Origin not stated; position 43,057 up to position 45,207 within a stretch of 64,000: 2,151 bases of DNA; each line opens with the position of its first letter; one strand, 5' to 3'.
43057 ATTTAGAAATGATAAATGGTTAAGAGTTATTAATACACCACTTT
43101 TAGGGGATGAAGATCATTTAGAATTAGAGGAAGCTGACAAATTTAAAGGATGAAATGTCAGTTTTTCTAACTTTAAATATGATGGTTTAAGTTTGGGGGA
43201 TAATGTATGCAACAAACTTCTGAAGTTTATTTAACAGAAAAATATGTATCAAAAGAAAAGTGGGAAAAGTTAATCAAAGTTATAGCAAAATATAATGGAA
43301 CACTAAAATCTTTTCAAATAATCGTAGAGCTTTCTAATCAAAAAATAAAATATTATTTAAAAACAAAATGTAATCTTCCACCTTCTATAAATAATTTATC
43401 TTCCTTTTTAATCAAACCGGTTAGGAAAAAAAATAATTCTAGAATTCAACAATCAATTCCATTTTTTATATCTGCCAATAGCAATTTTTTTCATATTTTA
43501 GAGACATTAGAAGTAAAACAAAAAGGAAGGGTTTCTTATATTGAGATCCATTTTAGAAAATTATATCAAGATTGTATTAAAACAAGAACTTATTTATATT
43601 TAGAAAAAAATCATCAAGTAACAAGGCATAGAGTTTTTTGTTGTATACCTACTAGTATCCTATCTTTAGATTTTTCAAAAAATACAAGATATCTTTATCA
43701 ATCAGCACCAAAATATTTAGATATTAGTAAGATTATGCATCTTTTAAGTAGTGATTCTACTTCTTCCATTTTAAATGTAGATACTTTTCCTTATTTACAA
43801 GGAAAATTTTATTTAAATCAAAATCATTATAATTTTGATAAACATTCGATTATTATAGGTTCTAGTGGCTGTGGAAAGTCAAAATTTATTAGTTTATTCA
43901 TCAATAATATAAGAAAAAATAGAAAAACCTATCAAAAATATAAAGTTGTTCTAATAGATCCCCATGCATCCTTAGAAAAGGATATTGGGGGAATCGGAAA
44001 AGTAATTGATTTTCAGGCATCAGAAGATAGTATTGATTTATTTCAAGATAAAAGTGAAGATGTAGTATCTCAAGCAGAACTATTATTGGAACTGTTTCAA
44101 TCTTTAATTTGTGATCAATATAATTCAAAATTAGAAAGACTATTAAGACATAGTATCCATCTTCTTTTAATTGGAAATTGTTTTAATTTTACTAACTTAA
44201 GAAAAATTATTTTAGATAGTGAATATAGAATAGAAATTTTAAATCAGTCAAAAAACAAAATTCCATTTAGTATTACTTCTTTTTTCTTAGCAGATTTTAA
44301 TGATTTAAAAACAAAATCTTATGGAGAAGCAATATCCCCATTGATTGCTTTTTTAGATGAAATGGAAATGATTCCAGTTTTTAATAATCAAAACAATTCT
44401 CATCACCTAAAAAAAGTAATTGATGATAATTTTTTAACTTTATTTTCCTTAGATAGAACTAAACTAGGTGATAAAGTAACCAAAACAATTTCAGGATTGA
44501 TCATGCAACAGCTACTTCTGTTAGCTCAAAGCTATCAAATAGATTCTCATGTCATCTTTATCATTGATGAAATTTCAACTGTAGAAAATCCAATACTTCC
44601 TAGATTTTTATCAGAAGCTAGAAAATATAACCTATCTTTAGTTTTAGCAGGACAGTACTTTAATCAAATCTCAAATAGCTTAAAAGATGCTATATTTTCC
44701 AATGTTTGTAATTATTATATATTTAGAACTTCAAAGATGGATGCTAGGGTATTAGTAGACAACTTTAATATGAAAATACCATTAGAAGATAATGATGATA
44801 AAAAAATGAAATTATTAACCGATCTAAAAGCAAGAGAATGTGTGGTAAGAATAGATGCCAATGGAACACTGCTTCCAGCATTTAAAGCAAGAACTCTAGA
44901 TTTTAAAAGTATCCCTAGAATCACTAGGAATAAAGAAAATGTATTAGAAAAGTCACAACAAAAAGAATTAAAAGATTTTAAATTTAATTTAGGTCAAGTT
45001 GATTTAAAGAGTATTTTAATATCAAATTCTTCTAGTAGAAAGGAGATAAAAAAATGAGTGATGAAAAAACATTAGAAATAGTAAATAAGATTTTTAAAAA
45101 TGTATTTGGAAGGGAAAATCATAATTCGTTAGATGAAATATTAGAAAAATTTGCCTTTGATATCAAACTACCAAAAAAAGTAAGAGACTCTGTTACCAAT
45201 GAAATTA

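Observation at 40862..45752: Roughly 5-kb insertion between jag/khpB and mnmE: AraC/GyrI regulator, decayed spacer, then an operon of transglutaminase-like protease, HerA/VirB4-clade ATPase and a coupled Cys-rich protein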

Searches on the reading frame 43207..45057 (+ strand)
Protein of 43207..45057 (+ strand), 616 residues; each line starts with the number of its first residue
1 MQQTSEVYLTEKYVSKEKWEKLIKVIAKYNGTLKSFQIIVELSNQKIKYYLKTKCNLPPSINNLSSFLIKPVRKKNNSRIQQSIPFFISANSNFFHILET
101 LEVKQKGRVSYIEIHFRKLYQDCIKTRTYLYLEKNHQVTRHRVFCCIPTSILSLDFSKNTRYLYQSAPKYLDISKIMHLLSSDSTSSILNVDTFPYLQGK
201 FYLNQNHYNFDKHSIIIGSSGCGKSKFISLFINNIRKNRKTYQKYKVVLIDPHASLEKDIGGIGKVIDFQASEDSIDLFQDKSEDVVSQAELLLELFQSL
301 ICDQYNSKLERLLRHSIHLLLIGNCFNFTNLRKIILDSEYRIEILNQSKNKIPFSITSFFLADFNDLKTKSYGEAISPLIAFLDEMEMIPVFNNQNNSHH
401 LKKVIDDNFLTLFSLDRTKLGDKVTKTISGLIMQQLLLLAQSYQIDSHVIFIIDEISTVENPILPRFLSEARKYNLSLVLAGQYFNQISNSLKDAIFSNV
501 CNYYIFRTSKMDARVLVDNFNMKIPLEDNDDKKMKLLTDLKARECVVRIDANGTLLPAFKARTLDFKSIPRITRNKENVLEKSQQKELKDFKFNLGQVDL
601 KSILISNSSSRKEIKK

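Call 3: search_protein_families(library=pfam, proteins=[window:43207-45057:+], max_evalue=1)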
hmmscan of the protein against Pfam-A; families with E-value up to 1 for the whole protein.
window:43207-45057:+ (616 aa): 10 families
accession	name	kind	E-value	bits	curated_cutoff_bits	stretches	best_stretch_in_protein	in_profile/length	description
PF10412.15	TrwB_AAD_bind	-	1.2e-05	24.8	20.5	2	211-240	15-44/387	Type IV secretion-system coupling protein DNA-binding domain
PF01935.23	DUF87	-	3.2e-05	24.6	23.2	1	211-253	23-61/220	Helicase HerA, central domain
PF12696.13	TraG-D_C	-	0.00013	22.3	22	1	448-509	1-67/126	TraM recognition site of TraD and TraG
PF13401.12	AAA_22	-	0.00021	22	27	1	213-259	7-33/130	AAA domain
PF13245.12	AAA_19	-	0.00035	21.2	25.1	1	212-323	12-124/134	AAA domain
PF12775.13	AAA_7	-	0.0049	16.9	25.8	1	202-241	24-63/181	P-loop containing dynein motor region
PF13604.12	AAA_30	-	0.015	15.5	27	1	425-483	70-124/191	AAA domain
PF00910.28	RNA_helicase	-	0.036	15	21.5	1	215-250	2-37/105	RNA helicase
PF00005.33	ABC_tran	-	0.04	15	25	1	214-239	14-39/137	ABC transporter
PF01580.24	FtsK_SpoIIIE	-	0.065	13.1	24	1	188-252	17-79/221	FtsK/SpoIIIE family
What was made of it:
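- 43207..45057 (+): Soluble 616-aa P-loop ATPase of the FtsK/HerA/T4CP superfamily. It has a family-specific N-terminal domain (residues 1 to about 205) and a long insertion between Walker A and Walker B. Pfam TrwB_AAD_bind, DUF87 and TraG-D_C (call 3).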

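Call 4: search_protein_families(library=padloc, proteins=[window:43207-45057:+], max_evalue=1)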
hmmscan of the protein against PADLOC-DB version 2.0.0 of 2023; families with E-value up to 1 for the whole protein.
window:43207-45057:+ (616 aa): 7 families
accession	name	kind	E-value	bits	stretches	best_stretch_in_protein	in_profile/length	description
PDLC04140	mad8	-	2.3e-14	51.7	1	211-518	27-264/314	mads_8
PDLC04105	HerA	-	2.1e-09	34.5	1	172-274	126-225/576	-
PDLC02185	HerA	-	0.0012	15.7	1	211-240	164-193/585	-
PDLC04107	HerA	-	0.0025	14.9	1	173-236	130-194/306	-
PDLC04099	HerA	-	0.0035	14.7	1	175-237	132-195/214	-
PDLC04100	HerA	-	0.0058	13.3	1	211-238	163-190/580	-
PDLC04106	HerA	-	0.0086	12.6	1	466-512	543-585/667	-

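Call 5: search_protein_families(library=ncbifam, proteins=[window:43207-45057:+], max_evalue=1)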
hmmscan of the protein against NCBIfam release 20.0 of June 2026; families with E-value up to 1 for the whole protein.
window:43207-45057:+ (616 aa): 3 families
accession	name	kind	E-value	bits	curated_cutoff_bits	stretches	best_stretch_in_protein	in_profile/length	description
TIGR03925.1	T7SS_EccC_b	equivalog_domain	6.5e-05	21.4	346.55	1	209-274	359-422/564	type VII secretion protein EccCb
NF042943.1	HerA_antiphage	equivalog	0.0021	16.7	800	1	211-240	156-185/566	anti-phage-associated helicase HerA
NF041065.1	DpdH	equivalog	0.11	10.9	450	1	216-301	71-158/1014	protein DpdH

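Call 6: find_homologous_proteins(query=window:43207-45057:+)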
Query window:43207-45057:+ (616 aa): 1719 proteins with E <= 0.001 among 8000 candidates; the best 120 are listed.
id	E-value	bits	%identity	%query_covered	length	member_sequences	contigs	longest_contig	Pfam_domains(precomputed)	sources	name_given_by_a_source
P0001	0.0e+0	1286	96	100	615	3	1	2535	PF10412.16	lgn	-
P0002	0.0e+0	1143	83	100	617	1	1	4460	-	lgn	-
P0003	0.0e+0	1126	82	100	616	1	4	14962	PF10412.16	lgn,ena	-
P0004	4.1e-279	945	71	100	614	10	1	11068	PF10412.16,PF01935.24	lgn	-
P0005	1.5e-243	828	63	100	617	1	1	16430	PF10412.16,PF01935.24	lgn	-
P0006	4.0e-243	826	62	100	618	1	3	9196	PF01935.24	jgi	-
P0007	5.0e-243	826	62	100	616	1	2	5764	PF01935.24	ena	-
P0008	7.0e-243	826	63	100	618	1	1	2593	PF01935.24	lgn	-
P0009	9.5e-243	825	62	100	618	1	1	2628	PF01935.24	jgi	-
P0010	2.0e-242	824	63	100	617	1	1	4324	PF01935.24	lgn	-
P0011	6.2e-242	823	62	100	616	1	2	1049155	PF01935.24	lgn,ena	-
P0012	9.3e-242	822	62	100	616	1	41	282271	PF01935.24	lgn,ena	-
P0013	9.8e-242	822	62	100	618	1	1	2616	PF01935.24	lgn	-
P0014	1.2e-241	822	62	100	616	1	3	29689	PF01935.24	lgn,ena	-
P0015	1.4e-241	821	62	100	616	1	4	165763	PF01935.24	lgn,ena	-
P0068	4.6e-237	806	60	100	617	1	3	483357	PF10412.16,PF01935.24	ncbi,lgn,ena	-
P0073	7.7e-237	806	60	100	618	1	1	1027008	PF10412.16,PF01935.24,PF13401.13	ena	-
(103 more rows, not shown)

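Call 7: find_encoding_contigs(protein=window:43207-45057:+, flank=10000, max_places=6)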
Protein window:43207-45057:+ (616 aa): 23 contigs read that carry it; 6 places shown.
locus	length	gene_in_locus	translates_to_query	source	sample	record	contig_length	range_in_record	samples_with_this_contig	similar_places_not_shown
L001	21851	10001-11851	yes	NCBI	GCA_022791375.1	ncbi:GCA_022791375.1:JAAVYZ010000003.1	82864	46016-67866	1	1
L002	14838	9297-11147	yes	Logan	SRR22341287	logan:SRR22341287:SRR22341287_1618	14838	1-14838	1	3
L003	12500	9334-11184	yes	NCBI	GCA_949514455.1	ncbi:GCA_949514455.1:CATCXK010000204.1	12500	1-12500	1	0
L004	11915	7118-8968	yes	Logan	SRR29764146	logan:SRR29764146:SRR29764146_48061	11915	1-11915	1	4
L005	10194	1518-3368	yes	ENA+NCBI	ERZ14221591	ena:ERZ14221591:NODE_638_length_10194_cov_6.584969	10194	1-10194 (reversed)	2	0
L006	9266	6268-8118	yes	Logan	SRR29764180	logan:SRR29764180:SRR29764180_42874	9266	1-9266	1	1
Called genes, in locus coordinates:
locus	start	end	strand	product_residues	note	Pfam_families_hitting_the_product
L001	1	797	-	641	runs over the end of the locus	PF02518:HATPase_c, PF00204:DNA_gyraseB, PF01751:Toprim, PF00986:DNA_gyraseB_C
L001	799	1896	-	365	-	PF02463:SMC_N, PF13476:AAA_23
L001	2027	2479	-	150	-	PF06338:ComK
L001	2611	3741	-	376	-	PF00712:DNA_pol3_beta, PF02767:DNA_pol3_beta_2 (weak), PF00712:DNA_pol3_beta (weak), PF02767:DNA_pol3_beta_2, PF02768:DNA_pol3_beta_3, PF00712:DNA_pol3_beta (weak)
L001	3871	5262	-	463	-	PF11638:DnaA_N, PF01695:IstB_IS21, PF00308:Bac_DnaA, PF00004:AAA (faint), PF08299:Bac_DnaA_C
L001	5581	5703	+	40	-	PF00468:Ribosomal_L34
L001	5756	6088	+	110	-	PF00825:Ribonuclease_P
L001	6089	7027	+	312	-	PF02096:60KD_IMP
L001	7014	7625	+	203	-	PF01424:R3H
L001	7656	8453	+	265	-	PF00165:HTH_AraC (faint), PF12833:HTH_18, PF06445:GyrI-like, PF14526:Cass2 (weak)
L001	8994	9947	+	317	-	PF01841:Transglut_core (faint)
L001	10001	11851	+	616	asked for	PF10412:TrwB_AAD_bind (faint)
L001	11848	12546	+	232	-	-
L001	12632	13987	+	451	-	PF10396:TrmE_N, PF00350:Dynamin_N (faint), PF12631:MnmE_helical, PF01926:MMR_HSR1, PF02421:FeoB_N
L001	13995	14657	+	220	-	PF07722:Peptidase_C26, PF00117:GATase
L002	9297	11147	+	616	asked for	PF10412:TrwB_AAD_bind (faint)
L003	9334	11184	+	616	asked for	PF10412:TrwB_AAD_bind (faint)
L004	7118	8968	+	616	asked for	PF10412:TrwB_AAD_bind (faint)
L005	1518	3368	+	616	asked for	PF10412:TrwB_AAD_bind (faint)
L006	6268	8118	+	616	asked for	PF10412:TrwB_AAD_bind (faint)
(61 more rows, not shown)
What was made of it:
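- Checked: Flank identities come from the precomputed Pfam annotation of the same contig (call 7).
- A ComK gene lies in this window (call 7).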

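Call 8: find_encoding_contigs(protein=P0011, flank=8000, max_places=2)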
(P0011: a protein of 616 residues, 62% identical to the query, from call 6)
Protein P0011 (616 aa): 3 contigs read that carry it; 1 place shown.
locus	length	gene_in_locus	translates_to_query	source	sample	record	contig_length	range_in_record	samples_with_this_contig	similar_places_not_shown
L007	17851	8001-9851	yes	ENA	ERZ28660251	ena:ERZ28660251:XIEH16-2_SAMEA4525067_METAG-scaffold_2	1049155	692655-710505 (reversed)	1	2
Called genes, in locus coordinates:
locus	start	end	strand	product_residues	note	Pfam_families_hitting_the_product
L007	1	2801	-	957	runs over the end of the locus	-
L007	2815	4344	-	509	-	PF05621:TniB (faint), PF13191:AAA_16 (weak), PF20703:nSTAND1 (weak), PF00004:AAA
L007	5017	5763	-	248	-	-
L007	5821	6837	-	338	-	PF11187:Mbeg1-like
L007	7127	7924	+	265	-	PF00165:HTH_AraC (faint), PF12833:HTH_18, PF06445:GyrI-like, PF14526:Cass2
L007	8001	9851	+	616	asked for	PF01935:DUF87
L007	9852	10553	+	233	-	-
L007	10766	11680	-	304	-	PF02558:ApbA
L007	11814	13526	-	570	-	PF00664:ABC_membrane, PF00005:ABC_tran, PF02463:SMC_N, PF09818:ABC_ATPase (faint), PF13304:AAA_21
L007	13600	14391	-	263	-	PF12833:HTH_18, PF00165:HTH_AraC (weak), PF14526:Cass2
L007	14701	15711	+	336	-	-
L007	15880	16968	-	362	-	PF08719:NADAR, PF01966:HD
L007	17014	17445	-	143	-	PF00300:His_Phos_1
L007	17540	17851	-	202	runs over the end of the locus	PF01966:HD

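Call 9: find_encoding_contigs(protein=P0073, flank=8000, max_places=2)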
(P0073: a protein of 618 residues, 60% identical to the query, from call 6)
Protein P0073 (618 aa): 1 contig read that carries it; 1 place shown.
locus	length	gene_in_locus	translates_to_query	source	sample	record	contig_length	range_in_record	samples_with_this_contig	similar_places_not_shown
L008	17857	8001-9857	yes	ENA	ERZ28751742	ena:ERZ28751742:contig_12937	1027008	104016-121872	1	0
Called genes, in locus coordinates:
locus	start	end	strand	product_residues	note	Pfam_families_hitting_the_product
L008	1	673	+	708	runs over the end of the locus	PF09371:Tex_N, PF22706:Tex_central_region, PF14639:YqgF (weak), PF16921:Tex_YqgF, PF14635:HHH_7 (weak), PF12836:HHH_3, PF17674:HHH_9, PF00575:S1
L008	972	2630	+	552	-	PF00884:Sulfatase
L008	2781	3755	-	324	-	PF14659:Phage_int_SAM_3, PF00589:Phage_integrase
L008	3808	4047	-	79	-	-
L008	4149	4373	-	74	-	-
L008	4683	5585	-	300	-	PF20199:RepSA (faint), PF23343:REP_ORF2-G2P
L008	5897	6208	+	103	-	-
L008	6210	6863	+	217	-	-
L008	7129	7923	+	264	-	PF00165:HTH_AraC (faint), PF12833:HTH_18, PF06445:GyrI-like, PF14526:Cass2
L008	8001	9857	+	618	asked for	PF01935:DUF87 (weak), PF10412:TrwB_AAD_bind (faint), PF13401:AAA_22 (faint)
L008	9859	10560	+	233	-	-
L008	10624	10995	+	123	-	PF13811:DUF4186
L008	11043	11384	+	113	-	-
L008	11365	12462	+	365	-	-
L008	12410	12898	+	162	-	PF00884:Sulfatase (weak)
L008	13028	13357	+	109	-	PF01588:tRNA_bind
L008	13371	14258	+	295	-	-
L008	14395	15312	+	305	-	PF05621:TniB (faint), PF00004:AAA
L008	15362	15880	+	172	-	PF00690:Cation_ATPase_N, PF00122:E1-E2_ATPase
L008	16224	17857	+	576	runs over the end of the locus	PF00702:Hydrolase, PF13246:Cation_ATPase, PF08282:Hydrolase_3 (weak), PF00689:Cation_ATPase_C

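Call 10: find_encoding_contigs(protein=P0068, flank=8000, max_places=2)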
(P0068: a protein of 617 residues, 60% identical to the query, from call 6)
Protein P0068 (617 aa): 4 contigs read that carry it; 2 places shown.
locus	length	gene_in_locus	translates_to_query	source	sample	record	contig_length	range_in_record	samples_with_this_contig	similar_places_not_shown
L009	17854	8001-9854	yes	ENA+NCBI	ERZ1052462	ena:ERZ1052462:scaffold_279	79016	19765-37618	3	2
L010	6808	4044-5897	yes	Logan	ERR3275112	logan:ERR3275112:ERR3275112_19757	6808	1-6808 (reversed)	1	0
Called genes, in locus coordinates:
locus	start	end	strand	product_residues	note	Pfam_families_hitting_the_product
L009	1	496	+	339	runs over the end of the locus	PF00535:Glycos_transf_2, PF04138:GtrA_DPMS_TM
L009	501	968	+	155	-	PF04073:tRNA_edit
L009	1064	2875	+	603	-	PF00493:MCM (weak), PF07724:AAA_2, PF00004:AAA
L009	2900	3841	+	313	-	PF02588:YitT_membrane, PF10035:DUF2179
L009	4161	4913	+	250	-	-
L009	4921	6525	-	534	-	PF06418:CTP_synth_N, PF00117:GATase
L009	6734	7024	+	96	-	-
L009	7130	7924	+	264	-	PF00165:HTH_AraC (faint), PF12833:HTH_18, PF06445:GyrI-like, PF14526:Cass2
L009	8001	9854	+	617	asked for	PF01935:DUF87, PF10412:TrwB_AAD_bind (faint)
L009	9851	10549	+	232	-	-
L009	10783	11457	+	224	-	PF13353:Fer4_12, PF04055:Radical_SAM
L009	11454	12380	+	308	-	PF04055:Radical_SAM, PF13353:Fer4_12 (weak)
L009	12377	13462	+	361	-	PF04055:Radical_SAM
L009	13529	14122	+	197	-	PF00857:Isochorismatase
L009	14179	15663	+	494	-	PF17767:NAPRTase_N, PF04095:NAPRTase, PF17956:NAPRTase_C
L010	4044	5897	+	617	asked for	PF01935:DUF87, PF10412:TrwB_AAD_bind (faint)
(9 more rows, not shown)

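Call 16: find_related_loci(query=A1, collection=genome_contigs, flank=8000)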
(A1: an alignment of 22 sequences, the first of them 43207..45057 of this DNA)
Query A1 (616 aa) in genome_contigs; peptide patterns used: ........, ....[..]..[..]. (x = any residue, [..] = any of these).
182 stretches matched a pattern; 166 encode a relative of the query (tblastn E <= 1e-3); the best 80 are kept; 80 distinct loci.
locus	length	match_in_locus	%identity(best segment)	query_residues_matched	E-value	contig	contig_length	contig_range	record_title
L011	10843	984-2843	61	1-616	0e+0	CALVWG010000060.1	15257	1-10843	MAG: uncultured Bacilli bacterium isolate E07__bin156 genome assembly, contig: E07__k127_5216990, whole genome shotgun s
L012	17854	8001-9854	61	1-615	0e+0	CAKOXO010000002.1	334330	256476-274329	MAG: uncultured Bacilli bacterium isolate REFINED_METABAT215_TOP10_CONTIGS_1500_ASSEMBLY_K77_MERGED__Hadza_MoBio_hadza-E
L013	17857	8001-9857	58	1-616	0e+0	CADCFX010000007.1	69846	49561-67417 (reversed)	MAG: uncultured Erysipelotrichaceae bacterium isolate RUG14620 genome assembly, contig: RUG14620_asm_7, whole genome sho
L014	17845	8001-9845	60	1-612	0e+0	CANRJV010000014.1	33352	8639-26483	MAG: uncultured Bacilli bacterium isolate Lapin-019__bin1 genome assembly, contig: Lapin-019__NODE_728_length_33352_cov_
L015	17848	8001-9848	61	1-615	0e+0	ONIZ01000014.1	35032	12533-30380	uncultured Firmicutes bacterium isolate RUG343 genome assembly, contig: scaffold_1469, whole genome shotgun sequence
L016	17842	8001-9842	61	4-616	0e+0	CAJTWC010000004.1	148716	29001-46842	MAG TPA_asm: uncultured Bacilli bacterium isolate MGBC119771 genome assembly, contig: MGBC119771.4, whole genome shotgun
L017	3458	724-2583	61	1-616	0e+0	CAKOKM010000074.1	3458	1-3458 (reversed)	MAG: uncultured Bacilli bacterium isolate REFINED_METABAT215_TOP10_CONTIGS_1500_ASSEMBLY_K77_MERGED__Hadza_MoBio_hadza-A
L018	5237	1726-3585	61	1-616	0e+0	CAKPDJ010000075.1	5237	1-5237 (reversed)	MAG: uncultured Bacilli bacterium isolate REFINED_METABAT215_TOP10_CONTIGS_1500_ASSEMBLY_K77_MERGED__Hadza_PheChl_Fiber-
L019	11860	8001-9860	61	1-616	0e+0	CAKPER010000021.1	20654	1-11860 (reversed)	MAG: uncultured Bacilli bacterium isolate REFINED_METABAT215_TOP10_CONTIGS_1500_ASSEMBLY_K77_MERGED__Hadza_MoBio_hadza-A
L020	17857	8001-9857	62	1-616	0e+0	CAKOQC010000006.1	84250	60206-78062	MAG: uncultured Bacilli bacterium isolate REFINED_METABAT215_TOP10_CONTIGS_1500_ASSEMBLY_K77_MERGED__Hadza_MoBio_hadza-A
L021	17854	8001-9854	61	1-614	0e+0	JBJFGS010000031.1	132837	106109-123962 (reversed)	MAG: Candidatus Coprovivens sp. isolate PUUB45_bin.013 NODE_34_length_132837_cov_21.546219, whole genome shotgun sequenc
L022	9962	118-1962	59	1-614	0e+0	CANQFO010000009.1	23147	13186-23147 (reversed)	MAG: uncultured Bacilli bacterium isolate Lapin-007__bin24 genome assembly, contig: Lapin-007__NODE_705_length_23147_cov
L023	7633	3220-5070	61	1-614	0e+0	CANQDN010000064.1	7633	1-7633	MAG: uncultured Bacilli bacterium isolate Lapin-007__bin4 genome assembly, contig: Lapin-007__NODE_4226_length_7633_cov_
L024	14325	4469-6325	61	1-616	0e+0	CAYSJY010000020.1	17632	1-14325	MAG TPA_asm: uncultured Muribaculaceae bacterium isolate SRP141132_co3_347 genome assembly, contig: NODE_2663_length_176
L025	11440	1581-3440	60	1-616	0e+0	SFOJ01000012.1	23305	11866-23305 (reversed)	MAG: Mollicutes bacterium isolate W3P13.010 Contig541, whole genome shotgun sequence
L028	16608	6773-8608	58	1-611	0e+0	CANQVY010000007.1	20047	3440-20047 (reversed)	MAG: uncultured Bacilli bacterium isolate Lapin-014__bin4 genome assembly, contig: Lapin-014__NODE_2179_length_20047_cov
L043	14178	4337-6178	58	1-615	0e+0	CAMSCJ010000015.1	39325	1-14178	MAG TPA_asm: uncultured Tenericutes bacterium isolate ERR9465718_bin.35_metawrap_v1.3_MAG genome assembly, contig: NODE.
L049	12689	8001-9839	60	4-615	0e+0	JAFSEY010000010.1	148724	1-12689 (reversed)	MAG: Bacilli bacterium isolate RGIG3081 Goat_Rectum-5__c278504, whole genome shotgun sequence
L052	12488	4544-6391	58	6-616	0e+0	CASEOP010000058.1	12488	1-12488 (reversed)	uncultured Mycoplasmatota bacterium isolate Batch6_idba_bin.906 genome assembly, contig: Batch6_idba_bin.906.fa_k87_1252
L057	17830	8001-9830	58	6-613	0e+0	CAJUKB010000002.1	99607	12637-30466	MAG TPA_asm: uncultured Bacilli bacterium isolate MGBC143693 genome assembly, contig: MGBC143693.2, whole genome shotgun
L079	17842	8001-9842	53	4-616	0e+0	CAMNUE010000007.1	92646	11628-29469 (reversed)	MAG: uncultured bacterium isolate SRR19792995_bin.67_metawrap_v1.3_MAG genome assembly, contig: ERZ12290371_320, whole g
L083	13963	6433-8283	55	1-616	0e+0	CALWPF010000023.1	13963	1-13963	MAG: uncultured Clostridia bacterium isolate BRZ_AN__bin7 genome assembly, contig: BRZ_AN__NODE_6813_length_13963_cov_5.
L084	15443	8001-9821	50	6-614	0e+0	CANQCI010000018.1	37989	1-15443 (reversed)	MAG: uncultured Bacilli bacterium isolate Lapin-001__bin66 genome assembly, contig: Lapin-001__NODE_1373_length_37989_co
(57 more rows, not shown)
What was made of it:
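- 166 GTDB species carry the Bacilli form (call 16).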

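Call 20: search_solved_structures(query=A1, max_evalue=1, show_alignments=2)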
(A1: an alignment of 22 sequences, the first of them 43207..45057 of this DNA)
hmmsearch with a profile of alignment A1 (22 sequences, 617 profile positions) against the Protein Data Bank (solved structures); distinct sequences matched with E-value up to 1: 3.
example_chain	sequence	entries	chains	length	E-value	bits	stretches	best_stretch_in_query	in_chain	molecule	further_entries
2nq2_C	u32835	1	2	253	0.082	14.7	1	193-232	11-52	Hypothetical ABC transporter ATP-binding protein HI1470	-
7y18_A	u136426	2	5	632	0.21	13.3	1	159-238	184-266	Polynucleotide 5'-hydroxyl-kinase GRC3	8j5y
8wiv_A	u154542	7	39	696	0.28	12.9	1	211-274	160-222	Helicase HerA central domain-containing protein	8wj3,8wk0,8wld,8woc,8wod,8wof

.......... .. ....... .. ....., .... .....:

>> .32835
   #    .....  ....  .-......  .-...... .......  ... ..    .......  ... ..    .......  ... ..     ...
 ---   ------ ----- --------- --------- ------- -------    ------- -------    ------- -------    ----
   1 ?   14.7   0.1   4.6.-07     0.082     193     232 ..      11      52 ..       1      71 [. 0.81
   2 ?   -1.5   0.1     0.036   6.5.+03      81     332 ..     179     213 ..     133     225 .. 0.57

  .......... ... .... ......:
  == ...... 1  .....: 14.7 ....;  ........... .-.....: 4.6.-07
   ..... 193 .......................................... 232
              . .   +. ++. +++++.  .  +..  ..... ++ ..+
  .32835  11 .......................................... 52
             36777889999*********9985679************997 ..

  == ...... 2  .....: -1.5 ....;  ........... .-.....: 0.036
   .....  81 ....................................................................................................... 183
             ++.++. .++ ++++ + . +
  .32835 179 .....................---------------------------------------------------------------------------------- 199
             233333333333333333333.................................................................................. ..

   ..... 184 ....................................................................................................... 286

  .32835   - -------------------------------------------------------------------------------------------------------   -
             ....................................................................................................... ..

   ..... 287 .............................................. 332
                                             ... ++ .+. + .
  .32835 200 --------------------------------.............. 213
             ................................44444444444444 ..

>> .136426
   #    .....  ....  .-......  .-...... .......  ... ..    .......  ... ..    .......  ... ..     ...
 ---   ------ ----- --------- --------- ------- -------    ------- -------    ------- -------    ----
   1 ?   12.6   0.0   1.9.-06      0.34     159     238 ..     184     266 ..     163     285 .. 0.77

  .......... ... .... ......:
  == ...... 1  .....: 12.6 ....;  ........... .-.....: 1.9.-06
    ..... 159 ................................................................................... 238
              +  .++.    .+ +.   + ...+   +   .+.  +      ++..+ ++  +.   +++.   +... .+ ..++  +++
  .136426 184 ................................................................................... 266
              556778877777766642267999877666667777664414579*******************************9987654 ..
